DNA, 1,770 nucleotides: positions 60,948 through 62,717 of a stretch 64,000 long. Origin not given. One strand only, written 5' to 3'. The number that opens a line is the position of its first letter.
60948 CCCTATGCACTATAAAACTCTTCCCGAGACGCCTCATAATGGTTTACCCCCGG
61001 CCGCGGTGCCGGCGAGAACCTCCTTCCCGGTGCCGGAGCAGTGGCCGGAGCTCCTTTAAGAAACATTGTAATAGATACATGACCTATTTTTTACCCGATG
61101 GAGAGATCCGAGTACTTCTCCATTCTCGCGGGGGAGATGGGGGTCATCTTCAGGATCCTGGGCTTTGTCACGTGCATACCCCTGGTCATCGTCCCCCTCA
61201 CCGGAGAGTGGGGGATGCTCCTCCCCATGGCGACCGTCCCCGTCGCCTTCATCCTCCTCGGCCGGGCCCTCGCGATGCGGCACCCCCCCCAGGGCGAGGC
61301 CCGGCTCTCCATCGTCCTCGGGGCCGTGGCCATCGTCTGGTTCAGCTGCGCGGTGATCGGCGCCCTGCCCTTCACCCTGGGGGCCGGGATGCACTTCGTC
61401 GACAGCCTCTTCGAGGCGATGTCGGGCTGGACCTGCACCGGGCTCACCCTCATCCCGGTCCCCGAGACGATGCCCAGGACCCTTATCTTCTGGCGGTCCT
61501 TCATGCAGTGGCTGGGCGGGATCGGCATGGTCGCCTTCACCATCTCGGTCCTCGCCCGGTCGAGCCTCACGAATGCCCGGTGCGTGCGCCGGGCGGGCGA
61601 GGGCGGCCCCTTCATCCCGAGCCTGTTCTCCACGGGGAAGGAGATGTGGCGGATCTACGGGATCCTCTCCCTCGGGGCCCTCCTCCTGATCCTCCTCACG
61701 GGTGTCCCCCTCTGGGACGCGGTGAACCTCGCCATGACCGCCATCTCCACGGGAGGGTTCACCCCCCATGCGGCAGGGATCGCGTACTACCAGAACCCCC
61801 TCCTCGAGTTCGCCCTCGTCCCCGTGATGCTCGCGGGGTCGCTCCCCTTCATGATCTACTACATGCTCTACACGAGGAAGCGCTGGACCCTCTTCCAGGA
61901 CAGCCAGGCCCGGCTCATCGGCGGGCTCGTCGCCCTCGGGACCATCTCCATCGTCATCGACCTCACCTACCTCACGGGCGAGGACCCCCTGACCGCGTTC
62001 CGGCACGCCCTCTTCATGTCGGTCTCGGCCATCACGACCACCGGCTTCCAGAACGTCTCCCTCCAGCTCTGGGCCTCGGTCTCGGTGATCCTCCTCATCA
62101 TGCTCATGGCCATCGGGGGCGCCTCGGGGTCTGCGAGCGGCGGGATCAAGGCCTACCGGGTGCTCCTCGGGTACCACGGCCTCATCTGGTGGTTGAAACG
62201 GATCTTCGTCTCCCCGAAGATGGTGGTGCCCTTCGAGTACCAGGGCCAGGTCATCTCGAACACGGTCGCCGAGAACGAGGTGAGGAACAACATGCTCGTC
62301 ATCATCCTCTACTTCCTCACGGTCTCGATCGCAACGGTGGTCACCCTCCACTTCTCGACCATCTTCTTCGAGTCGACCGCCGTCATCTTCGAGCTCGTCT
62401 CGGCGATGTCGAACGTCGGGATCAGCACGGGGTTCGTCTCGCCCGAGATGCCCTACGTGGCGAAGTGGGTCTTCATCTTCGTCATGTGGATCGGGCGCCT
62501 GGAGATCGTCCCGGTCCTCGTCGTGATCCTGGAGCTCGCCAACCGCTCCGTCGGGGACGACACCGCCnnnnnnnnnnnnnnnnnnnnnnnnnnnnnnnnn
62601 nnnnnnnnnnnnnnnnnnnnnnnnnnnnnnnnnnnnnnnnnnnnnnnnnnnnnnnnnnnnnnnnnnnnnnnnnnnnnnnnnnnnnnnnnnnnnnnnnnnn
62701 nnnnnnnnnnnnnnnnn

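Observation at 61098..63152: K+ transporter (TrkH) covalently fused to a DisA_N / diadenylate-cyclase-like domain with altered catalytic motifs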

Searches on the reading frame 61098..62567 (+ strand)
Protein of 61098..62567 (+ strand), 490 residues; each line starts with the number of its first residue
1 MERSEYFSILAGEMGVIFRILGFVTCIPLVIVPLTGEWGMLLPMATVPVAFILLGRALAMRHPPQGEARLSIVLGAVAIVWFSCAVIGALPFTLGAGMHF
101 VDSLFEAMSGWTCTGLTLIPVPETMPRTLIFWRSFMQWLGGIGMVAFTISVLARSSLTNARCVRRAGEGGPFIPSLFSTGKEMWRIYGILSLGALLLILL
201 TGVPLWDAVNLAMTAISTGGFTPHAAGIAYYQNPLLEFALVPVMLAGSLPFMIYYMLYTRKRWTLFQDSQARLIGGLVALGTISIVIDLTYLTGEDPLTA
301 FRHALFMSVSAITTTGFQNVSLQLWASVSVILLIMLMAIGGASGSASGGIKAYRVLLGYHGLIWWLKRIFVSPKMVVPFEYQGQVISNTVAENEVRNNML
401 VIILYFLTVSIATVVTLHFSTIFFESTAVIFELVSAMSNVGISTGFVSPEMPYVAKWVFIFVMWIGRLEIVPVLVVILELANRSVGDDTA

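Call 69: search_solved_structures(query=window:61098-62567:+, max_evalue=0.001, show_alignments=1)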
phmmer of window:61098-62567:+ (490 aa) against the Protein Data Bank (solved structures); distinct sequences matched with E-value up to 0.001: 4.
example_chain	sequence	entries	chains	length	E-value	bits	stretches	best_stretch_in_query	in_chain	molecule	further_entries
3pjz_A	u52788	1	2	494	3.8e-35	124.9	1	15-480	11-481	Potassium uptake protein TrkH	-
4j9u_A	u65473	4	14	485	9.7e-35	123.6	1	15-477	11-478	Trk system potassium uptake protein TrkH | Trk system potassium uptake protein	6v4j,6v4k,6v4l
7zp9_I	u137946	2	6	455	1.2e-07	34.2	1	66-470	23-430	Ktr system potassium uptake protein B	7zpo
7zpr_I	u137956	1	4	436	2.2e-07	33.3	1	67-470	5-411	Ktr system potassium uptake protein B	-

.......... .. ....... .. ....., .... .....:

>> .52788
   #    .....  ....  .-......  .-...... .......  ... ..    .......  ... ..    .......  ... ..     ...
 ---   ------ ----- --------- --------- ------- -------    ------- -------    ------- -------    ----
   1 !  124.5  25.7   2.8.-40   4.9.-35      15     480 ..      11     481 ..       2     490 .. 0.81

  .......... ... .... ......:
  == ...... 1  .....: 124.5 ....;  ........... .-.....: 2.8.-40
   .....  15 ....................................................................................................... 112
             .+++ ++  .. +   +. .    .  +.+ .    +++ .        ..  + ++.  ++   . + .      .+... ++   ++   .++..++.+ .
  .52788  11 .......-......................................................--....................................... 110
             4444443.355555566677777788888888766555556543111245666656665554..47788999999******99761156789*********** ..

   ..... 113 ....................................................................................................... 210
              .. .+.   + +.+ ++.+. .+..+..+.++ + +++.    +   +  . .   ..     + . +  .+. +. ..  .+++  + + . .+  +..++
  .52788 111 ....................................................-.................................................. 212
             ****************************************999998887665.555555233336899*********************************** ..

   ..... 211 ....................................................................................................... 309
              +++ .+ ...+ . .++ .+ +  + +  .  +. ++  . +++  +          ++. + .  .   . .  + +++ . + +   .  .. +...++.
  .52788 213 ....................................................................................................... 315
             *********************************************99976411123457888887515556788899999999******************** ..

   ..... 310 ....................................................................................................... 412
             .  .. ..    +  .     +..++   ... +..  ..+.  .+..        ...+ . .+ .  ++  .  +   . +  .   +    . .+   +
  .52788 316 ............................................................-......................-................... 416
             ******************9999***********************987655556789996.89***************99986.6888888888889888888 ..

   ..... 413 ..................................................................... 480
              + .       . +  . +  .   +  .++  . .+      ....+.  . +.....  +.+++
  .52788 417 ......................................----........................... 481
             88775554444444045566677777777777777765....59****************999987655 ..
